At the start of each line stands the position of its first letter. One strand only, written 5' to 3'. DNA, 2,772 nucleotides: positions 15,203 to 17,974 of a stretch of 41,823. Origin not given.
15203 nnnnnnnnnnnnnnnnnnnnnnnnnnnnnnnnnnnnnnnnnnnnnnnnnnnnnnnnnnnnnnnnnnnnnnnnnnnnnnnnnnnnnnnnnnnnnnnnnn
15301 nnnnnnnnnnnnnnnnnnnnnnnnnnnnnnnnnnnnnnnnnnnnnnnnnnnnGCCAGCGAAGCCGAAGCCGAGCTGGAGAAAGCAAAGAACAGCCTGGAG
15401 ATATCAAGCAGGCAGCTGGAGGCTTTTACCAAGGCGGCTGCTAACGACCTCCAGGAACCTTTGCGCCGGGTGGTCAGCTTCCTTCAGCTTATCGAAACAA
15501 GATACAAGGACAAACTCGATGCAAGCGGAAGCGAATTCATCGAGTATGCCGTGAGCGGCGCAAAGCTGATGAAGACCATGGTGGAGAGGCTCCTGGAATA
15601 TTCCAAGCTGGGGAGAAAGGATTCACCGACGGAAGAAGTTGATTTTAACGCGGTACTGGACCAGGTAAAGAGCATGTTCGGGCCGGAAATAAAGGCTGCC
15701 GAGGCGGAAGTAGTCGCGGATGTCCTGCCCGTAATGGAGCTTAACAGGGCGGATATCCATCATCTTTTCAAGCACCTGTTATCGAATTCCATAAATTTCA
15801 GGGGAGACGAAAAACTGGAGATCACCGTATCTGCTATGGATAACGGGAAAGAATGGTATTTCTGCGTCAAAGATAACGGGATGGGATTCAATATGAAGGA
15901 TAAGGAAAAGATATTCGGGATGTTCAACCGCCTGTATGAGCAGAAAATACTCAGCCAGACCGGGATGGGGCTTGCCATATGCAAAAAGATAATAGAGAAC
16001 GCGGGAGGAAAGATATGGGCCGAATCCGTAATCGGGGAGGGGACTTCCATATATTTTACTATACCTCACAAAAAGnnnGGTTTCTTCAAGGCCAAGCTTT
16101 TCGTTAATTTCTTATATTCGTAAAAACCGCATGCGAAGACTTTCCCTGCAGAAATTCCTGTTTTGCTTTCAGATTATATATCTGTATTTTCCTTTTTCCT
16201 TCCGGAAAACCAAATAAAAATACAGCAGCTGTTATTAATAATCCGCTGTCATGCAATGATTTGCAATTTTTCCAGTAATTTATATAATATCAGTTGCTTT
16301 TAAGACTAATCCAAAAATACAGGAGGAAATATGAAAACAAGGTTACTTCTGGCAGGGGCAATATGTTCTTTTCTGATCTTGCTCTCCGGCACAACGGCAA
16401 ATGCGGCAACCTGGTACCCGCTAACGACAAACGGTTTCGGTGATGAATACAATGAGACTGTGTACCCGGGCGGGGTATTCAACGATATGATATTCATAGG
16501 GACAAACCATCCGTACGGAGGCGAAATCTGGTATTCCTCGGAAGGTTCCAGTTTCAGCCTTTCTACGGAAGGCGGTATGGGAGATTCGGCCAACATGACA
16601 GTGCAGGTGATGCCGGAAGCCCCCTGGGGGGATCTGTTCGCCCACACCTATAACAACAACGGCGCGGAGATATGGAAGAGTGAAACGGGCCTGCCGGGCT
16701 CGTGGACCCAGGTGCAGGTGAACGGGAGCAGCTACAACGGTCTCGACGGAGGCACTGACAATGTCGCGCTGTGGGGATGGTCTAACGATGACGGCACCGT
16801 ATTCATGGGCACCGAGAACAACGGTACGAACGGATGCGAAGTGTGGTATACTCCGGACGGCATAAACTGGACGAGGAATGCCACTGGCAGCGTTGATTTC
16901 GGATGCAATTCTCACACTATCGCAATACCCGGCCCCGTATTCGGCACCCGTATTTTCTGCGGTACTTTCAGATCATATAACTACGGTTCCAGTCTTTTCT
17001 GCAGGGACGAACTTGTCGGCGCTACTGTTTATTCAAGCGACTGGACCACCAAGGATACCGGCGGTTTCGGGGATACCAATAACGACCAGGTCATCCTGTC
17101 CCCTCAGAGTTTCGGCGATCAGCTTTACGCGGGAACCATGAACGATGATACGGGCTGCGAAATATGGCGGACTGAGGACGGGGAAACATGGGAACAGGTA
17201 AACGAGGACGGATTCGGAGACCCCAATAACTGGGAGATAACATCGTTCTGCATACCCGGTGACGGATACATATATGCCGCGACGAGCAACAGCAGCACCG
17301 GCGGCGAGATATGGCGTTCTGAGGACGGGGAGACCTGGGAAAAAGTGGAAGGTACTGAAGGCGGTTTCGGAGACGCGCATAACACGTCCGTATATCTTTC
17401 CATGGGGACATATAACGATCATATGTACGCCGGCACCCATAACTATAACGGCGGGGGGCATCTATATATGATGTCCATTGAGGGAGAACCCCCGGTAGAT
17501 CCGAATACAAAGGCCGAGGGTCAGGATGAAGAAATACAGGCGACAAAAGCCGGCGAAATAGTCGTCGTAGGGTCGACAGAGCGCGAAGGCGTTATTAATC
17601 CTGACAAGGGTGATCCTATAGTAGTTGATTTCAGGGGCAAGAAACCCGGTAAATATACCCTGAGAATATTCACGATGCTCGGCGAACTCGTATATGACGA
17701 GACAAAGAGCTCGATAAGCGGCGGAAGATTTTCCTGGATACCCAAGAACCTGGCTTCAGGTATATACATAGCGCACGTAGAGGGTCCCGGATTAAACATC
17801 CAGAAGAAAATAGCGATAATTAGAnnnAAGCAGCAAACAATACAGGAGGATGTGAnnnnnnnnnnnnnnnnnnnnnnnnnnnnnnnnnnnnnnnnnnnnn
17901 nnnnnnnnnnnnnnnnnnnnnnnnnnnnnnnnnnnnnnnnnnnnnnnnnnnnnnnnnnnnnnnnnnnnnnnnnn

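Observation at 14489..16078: REC-GAF-kinase hybrid with Asn in place of the phospho-accepting His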

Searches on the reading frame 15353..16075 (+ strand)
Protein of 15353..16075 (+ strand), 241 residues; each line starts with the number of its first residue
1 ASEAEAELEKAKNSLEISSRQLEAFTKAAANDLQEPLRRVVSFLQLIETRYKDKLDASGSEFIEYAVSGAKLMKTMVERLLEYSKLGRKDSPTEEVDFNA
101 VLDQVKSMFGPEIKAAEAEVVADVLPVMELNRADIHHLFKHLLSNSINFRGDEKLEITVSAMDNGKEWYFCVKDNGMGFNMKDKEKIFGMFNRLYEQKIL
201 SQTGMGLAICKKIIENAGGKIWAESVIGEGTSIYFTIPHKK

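Call 5: search_solved_structures(query=window:15353-16075:+, show_alignments=4, max_evalue=0.001)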
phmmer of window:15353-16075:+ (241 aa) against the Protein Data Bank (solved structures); distinct sequences matched with E-value up to 0.001: 43.
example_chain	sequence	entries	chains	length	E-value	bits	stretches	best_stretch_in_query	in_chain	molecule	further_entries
8f71_A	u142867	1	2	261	1.9e-34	122.6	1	7-238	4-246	Histidine kinase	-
9ys3_A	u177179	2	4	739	9.1e-23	84.4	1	5-237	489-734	Bacteriophytochrome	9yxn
8uph_A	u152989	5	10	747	9.3e-23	84.3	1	5-237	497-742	Bacteriophytochrome (Light-regulated signal transduction histidine kinase)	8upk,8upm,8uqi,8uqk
3sl2_A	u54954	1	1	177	4.7e-18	68.9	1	128-240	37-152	Sensor histidine kinase yycG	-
8sgk_A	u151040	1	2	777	4.3e-17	65.8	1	23-238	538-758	Bacteriophytochrome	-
8avv_A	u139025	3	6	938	5.8e-17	65.4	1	23-238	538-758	Bacteriophytochrome,Response regulator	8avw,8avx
2c2a_A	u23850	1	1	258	8.2e-17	64.9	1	19-239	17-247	SENSOR HISTIDINE KINASE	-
3dge_A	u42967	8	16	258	8.2e-17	64.9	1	19-239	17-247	Sensor protein | Histidine kinase | Sensor histidine kinase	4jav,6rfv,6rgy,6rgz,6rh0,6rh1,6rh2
5uht_A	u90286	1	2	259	8.3e-17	64.9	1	19-239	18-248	Sensor histidine kinase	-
6azr_A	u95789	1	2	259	8.3e-17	64.9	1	19-239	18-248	Sensor histidine kinase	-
4jas_A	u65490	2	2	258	1.3e-16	64.3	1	19-239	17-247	Histidine kinase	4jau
6rh7_A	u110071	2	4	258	1.6e-16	64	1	20-239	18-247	Sensor histidine kinase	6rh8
4i5s_A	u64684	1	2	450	5.8e-15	58.8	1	16-240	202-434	Putative histidine kinase CovS; VicK-like protein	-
4u7n_A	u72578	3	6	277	4.8e-14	55.8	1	23-240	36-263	Histidine protein kinase sensor protein | Histidine kinase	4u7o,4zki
5c93_A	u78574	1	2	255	4.9e-14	55.8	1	23-240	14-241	Histidine kinase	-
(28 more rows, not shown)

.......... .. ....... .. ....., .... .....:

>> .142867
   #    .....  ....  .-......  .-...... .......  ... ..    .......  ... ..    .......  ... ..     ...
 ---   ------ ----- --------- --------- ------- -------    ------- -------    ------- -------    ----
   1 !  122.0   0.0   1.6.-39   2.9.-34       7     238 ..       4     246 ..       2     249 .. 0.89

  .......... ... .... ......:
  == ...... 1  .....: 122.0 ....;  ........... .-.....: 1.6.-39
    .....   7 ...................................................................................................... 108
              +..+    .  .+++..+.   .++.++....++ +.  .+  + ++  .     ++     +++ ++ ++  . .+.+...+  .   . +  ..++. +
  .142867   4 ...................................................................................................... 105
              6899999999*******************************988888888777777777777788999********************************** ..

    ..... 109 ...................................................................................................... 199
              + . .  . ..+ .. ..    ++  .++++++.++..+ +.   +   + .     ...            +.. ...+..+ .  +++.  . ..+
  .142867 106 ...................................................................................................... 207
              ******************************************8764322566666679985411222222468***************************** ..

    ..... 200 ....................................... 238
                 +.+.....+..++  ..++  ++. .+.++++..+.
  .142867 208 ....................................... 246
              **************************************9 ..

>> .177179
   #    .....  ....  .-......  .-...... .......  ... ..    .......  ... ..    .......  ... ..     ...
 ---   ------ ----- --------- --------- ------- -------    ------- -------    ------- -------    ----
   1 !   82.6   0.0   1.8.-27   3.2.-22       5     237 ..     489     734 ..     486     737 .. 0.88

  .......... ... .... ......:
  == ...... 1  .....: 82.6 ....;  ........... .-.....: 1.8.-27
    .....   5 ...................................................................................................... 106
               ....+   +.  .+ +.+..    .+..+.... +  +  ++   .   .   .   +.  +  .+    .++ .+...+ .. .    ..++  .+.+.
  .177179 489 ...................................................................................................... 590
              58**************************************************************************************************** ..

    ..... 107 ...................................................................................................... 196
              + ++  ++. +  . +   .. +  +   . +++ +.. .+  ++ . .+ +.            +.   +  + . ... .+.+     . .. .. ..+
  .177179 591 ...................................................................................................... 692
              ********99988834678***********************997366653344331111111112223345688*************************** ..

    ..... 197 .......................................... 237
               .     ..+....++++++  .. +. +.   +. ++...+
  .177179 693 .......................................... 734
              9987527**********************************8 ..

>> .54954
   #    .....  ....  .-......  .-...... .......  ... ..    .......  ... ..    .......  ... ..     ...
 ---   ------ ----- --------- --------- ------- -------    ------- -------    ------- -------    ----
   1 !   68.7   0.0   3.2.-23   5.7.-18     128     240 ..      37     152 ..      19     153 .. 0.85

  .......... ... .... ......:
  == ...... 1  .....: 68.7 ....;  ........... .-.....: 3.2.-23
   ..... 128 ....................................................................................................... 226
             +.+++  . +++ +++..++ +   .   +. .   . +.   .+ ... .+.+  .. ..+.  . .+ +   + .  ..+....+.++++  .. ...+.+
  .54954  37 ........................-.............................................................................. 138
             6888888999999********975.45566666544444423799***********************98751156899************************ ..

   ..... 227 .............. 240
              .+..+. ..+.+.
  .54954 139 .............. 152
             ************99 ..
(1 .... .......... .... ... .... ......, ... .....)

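Call 35: search_solved_structures(query=window:15353-16075:+, show_alignments=5, max_evalue=1e-16)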
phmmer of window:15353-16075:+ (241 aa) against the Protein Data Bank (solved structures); distinct sequences matched with E-value up to 1e-16: 10.
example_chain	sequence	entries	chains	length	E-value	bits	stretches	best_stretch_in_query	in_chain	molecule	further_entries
8f71_A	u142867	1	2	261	1.9e-34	122.6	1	7-238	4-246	Histidine kinase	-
9ys3_A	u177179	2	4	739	9.1e-23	84.4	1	5-237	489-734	Bacteriophytochrome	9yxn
8uph_A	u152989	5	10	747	9.3e-23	84.3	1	5-237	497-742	Bacteriophytochrome (Light-regulated signal transduction histidine kinase)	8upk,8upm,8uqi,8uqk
3sl2_A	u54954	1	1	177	4.7e-18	68.9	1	128-240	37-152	Sensor histidine kinase yycG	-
8sgk_A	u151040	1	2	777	4.3e-17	65.8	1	23-238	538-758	Bacteriophytochrome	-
8avv_A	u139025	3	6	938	5.8e-17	65.4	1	23-238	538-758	Bacteriophytochrome,Response regulator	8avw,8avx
2c2a_A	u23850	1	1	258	8.2e-17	64.9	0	19-239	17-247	SENSOR HISTIDINE KINASE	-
3dge_A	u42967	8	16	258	8.2e-17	64.9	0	19-239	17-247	Sensor protein | Histidine kinase | Sensor histidine kinase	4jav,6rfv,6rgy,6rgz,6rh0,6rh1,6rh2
5uht_A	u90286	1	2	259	8.3e-17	64.9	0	19-239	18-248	Sensor histidine kinase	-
6azr_A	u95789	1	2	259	8.3e-17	64.9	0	19-239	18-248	Sensor histidine kinase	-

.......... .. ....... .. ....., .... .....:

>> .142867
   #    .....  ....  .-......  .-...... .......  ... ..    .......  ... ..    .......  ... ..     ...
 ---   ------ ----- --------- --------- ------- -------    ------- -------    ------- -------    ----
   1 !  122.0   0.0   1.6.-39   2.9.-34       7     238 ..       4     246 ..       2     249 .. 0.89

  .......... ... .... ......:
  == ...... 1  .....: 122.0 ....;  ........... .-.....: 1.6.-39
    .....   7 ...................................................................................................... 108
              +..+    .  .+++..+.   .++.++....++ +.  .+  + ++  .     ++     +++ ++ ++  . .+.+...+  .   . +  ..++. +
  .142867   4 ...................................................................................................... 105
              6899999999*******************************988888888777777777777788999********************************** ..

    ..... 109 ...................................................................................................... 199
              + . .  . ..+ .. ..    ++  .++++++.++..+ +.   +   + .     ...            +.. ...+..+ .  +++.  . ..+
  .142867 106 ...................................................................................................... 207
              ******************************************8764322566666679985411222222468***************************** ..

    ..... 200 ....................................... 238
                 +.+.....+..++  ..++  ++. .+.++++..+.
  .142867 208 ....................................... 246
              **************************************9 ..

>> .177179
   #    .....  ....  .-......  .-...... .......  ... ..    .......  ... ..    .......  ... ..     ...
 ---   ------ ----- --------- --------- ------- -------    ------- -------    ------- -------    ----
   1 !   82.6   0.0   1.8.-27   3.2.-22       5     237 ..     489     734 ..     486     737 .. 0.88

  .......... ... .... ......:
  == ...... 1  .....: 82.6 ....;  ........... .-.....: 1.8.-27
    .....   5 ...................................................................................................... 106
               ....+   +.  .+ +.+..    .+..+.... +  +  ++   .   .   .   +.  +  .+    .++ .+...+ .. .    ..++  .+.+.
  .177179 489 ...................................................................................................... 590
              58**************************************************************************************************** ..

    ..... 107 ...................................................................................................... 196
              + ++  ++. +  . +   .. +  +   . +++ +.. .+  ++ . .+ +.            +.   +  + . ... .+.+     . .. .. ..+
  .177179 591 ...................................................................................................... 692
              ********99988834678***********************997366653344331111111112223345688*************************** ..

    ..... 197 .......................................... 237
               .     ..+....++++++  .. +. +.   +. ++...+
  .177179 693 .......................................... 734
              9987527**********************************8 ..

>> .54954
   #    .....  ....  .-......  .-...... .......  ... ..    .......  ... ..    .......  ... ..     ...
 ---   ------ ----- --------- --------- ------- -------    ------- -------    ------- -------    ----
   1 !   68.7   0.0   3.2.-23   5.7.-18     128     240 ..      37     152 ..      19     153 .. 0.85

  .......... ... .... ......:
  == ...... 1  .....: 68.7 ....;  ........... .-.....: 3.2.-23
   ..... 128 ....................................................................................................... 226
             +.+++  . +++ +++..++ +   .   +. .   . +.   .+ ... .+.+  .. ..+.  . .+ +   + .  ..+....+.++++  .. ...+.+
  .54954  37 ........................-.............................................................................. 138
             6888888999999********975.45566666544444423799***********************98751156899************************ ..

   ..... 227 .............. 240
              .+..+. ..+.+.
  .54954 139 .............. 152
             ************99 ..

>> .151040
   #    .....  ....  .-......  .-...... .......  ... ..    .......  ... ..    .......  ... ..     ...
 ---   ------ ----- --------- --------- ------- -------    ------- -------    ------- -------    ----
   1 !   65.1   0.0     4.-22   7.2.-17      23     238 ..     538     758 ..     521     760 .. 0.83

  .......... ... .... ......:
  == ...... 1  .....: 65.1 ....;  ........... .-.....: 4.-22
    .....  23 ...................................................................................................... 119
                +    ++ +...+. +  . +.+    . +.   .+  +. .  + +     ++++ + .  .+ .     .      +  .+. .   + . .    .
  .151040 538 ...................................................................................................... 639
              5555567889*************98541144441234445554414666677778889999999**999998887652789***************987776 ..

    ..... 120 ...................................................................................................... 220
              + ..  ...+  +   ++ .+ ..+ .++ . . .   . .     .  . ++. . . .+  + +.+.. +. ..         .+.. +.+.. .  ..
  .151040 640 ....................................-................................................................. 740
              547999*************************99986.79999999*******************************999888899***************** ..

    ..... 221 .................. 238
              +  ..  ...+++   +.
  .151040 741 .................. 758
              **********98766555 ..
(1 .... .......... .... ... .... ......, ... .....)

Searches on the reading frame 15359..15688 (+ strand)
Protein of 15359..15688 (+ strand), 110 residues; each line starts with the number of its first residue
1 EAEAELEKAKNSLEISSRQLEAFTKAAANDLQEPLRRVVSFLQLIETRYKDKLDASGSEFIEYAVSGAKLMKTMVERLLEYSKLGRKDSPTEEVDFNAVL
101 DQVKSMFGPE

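Call 65: search_protein_families(library=pfam, proteins=[window:15359-15688:+], max_evalue=10)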
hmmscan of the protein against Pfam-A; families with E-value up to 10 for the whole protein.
seq(110 aa): 3 families
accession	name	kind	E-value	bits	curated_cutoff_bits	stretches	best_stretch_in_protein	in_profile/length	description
PF00512.31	HisKA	-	3.5e-07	30.6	26.9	1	20-85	2-64/66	His Kinase A (phospho-acceptor) domain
PF10732.14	DUF2524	-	0.055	14.2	25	1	4-46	37-79/84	Protein of unknown function (DUF2524)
PF05701.16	WEMBL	-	0.067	12.3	35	1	4-53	328-376/562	Weak chloroplast movement under blue light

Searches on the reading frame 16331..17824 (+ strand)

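Call 17: search_protein_families(library=pfam, proteins=[window:16331-17824:+], max_evalue=0.001)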
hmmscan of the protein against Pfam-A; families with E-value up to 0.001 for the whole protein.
window:16331-17824:+ (498 aa): 1 family
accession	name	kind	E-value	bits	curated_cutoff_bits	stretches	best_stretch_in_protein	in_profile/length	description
PF18962.6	Por_Secre_tail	-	0.00081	20.1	27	0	423-496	4-75/75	Secretion system C-terminal sorting domain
